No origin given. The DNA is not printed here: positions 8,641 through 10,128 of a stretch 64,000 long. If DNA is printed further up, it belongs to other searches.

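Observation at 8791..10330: XRE regulator translationally coupled to a ~400-aa protein with two HEPN Rx5H motifs (Cas13-like tandem HEPN without CRISPR)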

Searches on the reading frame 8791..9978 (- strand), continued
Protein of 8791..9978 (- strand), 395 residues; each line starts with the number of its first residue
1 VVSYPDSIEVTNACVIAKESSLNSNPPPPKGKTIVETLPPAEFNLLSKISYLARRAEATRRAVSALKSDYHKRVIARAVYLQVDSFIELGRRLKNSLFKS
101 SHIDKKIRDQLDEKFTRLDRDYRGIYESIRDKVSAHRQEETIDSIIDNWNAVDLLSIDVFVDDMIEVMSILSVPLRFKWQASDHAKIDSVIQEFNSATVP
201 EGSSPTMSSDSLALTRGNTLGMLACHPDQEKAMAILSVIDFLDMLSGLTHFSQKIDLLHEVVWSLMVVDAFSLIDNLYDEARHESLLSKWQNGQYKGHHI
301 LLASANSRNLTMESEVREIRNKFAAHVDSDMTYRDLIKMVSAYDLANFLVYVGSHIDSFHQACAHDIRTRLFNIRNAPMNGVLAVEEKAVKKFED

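Call 76: search_protein_families(library=pfam, proteins=[L015:6581-7810:+, L015:5006-6574:+, L015:4872-6140:-, L015:9285-10526:-, L015:10931-13996:-, L015:7914-8981:+, L002:7091-9538:+, L003:7140-7874:+, L003:7875-8489:+], max_evalue=0.001)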
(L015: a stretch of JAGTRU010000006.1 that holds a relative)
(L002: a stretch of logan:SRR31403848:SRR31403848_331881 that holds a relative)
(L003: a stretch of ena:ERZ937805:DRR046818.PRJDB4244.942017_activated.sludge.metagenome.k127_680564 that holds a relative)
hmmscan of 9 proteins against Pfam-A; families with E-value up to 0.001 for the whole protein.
L015:6581-7810:+ (409 aa): 1 family
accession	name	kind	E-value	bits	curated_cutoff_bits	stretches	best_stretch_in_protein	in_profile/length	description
PF12686.12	DUF3800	-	2.5e-11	44.9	21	1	47-357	1-148/149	Protein of unknown function (DUF3800)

L015:5006-6574:+ (522 aa): 1 family
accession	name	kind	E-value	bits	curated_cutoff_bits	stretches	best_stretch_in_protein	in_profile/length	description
PF03928.20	HbpS-like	-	6.8e-35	120.3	25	1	394-519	3-128/128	Haem degrading protein HbpS-like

L015:4872-6140:- (422 aa): 0 families

L015:9285-10526:- (413 aa): 2 families
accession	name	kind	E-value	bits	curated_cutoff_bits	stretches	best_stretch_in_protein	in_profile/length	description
PF00149.33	Metallophos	-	1.1e-12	49.2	21.5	1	189-356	2-190/191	Calcineurin-like phosphoesterase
PF12850.12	Metallophos_2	-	7.6e-06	26.4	27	1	190-305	3-98/154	Calcineurin-like phosphoesterase superfamily domain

L015:10931-13996:- (1021 aa): 2 families
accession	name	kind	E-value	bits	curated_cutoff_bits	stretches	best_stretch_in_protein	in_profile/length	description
PF04542.20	Sigma70_r2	-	5e-13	49.1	24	1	852-915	4-69/71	Sigma-70 region 2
PF08281.18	Sigma70_r4_2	-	1.9e-05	24.6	25.7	1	957-997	2-42/54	Sigma-70, region 4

L015:7914-8981:+ (355 aa): 1 family
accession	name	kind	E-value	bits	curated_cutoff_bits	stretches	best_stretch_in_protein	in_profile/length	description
PF18734.6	HEPN_AbiU2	-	1.2e-05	25.3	26.8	0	44-100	69-135/193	AbiU2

L002:7091-9538:+ (815 aa): 0 families

L003:7140-7874:+ (244 aa): 0 families

L003:7875-8489:+ (204 aa): 0 families

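Call 90: search_protein_families(library=phrogs, proteins=[window:8791-9915:-], max_evalue=0.01)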
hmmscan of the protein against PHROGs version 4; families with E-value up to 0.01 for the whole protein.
window:8791-9915:- (374 aa): 0 families

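Call 92: search_protein_families(library=padloc, alignment_id=A2, max_evalue=0.01)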
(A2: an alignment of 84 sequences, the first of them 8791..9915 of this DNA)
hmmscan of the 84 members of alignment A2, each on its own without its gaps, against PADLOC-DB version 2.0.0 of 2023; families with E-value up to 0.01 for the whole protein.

A. member 1, window:8791-9915:- (374 aa): 0 families

B. families by the number of members that match (of 84 scanned): 5 families
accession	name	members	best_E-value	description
PDLC04839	PDC-S04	1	0.0013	-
PDLC02412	Aga_HEPN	1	0.0021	Class II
PDLC04975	PDC-S26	1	0.0022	-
PDLC00914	TRIP13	1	0.0032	TRIP13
PDLC01720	Csa3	1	0.0088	Csa3_1_CAS-I-II-III-IV-V-VI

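Call 93: search_protein_families(library=ncbifam, alignment_id=A2, max_evalue=0.01)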
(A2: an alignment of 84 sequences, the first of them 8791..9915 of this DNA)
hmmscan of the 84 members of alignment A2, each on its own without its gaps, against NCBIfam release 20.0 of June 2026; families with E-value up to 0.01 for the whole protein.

A. member 1, window:8791-9915:- (374 aa): 0 families

B. families by the number of members that match (of 84 scanned): 7 families
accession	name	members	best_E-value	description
NF001866.0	PRK00625.1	1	0.00068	shikimate kinase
TIGR02541.1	flagell_FlgJ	1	0.0017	flagellar assembly peptidoglycan hydrolase FlgJ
NF008598.0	PRK11565.1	1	0.0021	2,5-didehydrogluconate reductase DkgA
TIGR03301.1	PhnW-AepZ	1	0.0044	2-aminoethylphosphonate aminotransferase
TIGR00713.1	hemL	1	0.0053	glutamate-1-semialdehyde 2,1-aminomutase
NF005326.0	PRK06853.1-6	1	0.0079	indolepyruvate oxidoreductase subunit beta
NF008391.2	PRK11189.1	1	0.0086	lipoprotein NlpI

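Call 98: find_related_loci(query=A1, collection=viral_contigs, flank=6000)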
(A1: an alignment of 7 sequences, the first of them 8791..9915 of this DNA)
Query A1 (374 aa) in viral_contigs; peptide patterns used: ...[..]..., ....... (x = any residue, [..] = any of these).
29 stretches matched a pattern, but none encodes a relative of the query by tblastn (E <= 1e-3).

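Call 100: find_related_loci(query=A1, collection=metagenome_contigs, flank=4000)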
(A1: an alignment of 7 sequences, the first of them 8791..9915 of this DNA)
Query A1 (374 aa) in metagenome_contigs; peptide patterns used: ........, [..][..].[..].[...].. (x = any residue, [..] = any of these).
328 stretches matched a pattern, but none encodes a relative of the query by tblastn (E <= 1e-3).

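Call 102: search_dna_similar(query=P0037, collection=plasmids, mode=protein, max_evalue=0.01, max_rows=20)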
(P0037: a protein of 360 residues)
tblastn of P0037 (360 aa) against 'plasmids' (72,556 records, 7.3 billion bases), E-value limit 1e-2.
No match.

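Call 103: search_dna_similar(query=P0087, collection=plasmids, mode=protein, max_evalue=0.01, max_rows=20)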
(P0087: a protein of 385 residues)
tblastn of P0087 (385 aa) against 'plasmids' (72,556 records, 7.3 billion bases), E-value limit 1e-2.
Records with a match: 19; places in all: 19; records where one place covers at least 80% of the query: 19.
Best place of each record, by identity: <60% 19.
By first word of the organism name: Ralstonia 18; Agrobacterium 1.
By predicted mobility (MOB-suite, as given by PLSDB): mobilizable 18; non-mobilizable 1.
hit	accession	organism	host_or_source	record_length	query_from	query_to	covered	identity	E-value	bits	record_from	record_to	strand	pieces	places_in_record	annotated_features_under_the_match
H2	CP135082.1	Agrobacterium pusense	Single cell,Heavy rainforest soil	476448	1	357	93%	24.4%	2e-19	97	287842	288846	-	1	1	record has no annotation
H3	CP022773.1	Ralstonia solanacearum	Solanum tuberosum,single cell,Potato ...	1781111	1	371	96%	23.1%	7e-17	90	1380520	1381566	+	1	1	hypothetical protein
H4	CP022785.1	Ralstonia solanacearum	Solanum tuberosum,single cell,Potato ...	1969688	1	371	96%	23.1%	7e-17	90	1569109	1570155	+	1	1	hypothetical protein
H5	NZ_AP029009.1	Ralstonia pseudosolanacearum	-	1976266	1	371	96%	23.1%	7e-17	90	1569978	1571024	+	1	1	none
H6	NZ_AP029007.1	Ralstonia pseudosolanacearum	-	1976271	1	371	96%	23.1%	7e-17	90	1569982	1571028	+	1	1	none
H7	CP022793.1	Ralstonia solanacearum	Solanum tuberosum,single cell,Potato ...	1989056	1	371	96%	23.1%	7e-17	90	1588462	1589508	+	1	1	hypothetical protein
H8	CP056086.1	Ralstonia solanacearum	cell clture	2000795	1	371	96%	23.1%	7e-17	90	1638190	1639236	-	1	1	hypothetical protein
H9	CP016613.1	Ralstonia solanacearum FJAT-91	healthy tomato plant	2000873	1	371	96%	23.1%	7e-17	90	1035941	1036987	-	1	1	hypothetical protein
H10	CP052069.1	Ralstonia solanacearum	tomato,cell culture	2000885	1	371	96%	23.1%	7e-17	90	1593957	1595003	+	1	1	none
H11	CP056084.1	Ralstonia solanacearum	cell clture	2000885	1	371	96%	23.1%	7e-17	90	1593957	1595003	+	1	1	hypothetical protein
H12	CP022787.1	Ralstonia solanacearum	Solanum tuberosum,single cell,Potato ...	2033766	1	371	96%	23.1%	7e-17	90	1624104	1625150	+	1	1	hypothetical protein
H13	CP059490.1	Ralstonia solanacearum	Casuarina equisetifolia,plant ...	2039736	1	371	96%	23.1%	7e-17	90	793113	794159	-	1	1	hypothetical protein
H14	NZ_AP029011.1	Ralstonia pseudosolanacearum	-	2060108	1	371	96%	23.1%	7e-17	90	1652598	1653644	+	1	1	none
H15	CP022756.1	Ralstonia solanacearum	Solanum tuberosum,single cell,Potato ...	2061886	1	371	96%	23.1%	7e-17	90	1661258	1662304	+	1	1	hypothetical protein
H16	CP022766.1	Ralstonia solanacearum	Solanum tuberosum,single cell,Potato ...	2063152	1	371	96%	23.1%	7e-17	90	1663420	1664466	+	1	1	hypothetical protein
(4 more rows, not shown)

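Call 104: get_annotated_region(hit=H3, flank=6000)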
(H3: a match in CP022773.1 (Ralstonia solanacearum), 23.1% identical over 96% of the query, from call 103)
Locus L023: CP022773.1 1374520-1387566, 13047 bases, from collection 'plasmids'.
description: Ralstonia solanacearum strain T42 plasmid unnamed, complete sequence
organism: Ralstonia solanacearum (NCBI taxid 305)
taxonomy: Bacteria; Pseudomonadota; Betaproteobacteria; Burkholderiales; Burkholderiaceae; Ralstonia; Ralstonia solanacearum
host: -; source: Solanum tuberosum,single cell,Potato bacterial wilt; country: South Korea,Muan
typing (MOB-suite, as given by PLSDB): mobilizable; relaxase MOBP
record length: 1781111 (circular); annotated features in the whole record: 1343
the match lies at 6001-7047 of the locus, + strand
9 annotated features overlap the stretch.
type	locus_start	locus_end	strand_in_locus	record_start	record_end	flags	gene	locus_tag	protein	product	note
CDS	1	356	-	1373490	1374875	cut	-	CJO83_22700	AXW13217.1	hypothetical protein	-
CDS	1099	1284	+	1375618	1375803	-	-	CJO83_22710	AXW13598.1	hypothetical protein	-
CDS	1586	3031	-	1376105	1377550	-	-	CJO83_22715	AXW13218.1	IS1182 family transposase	-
CDS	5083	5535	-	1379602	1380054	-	-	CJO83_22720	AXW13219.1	hypothetical protein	-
CDS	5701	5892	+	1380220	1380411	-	-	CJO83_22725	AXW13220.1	hypothetical protein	-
CDS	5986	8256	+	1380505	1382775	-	-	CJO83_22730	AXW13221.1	hypothetical protein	-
CDS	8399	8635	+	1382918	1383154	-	-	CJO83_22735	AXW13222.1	hypothetical protein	-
CDS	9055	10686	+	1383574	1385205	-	-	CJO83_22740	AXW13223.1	methyl-accepting chemotaxis protein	-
CDS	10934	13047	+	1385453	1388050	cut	-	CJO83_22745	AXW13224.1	2-oxoglutarate dehydrogenase E1 component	-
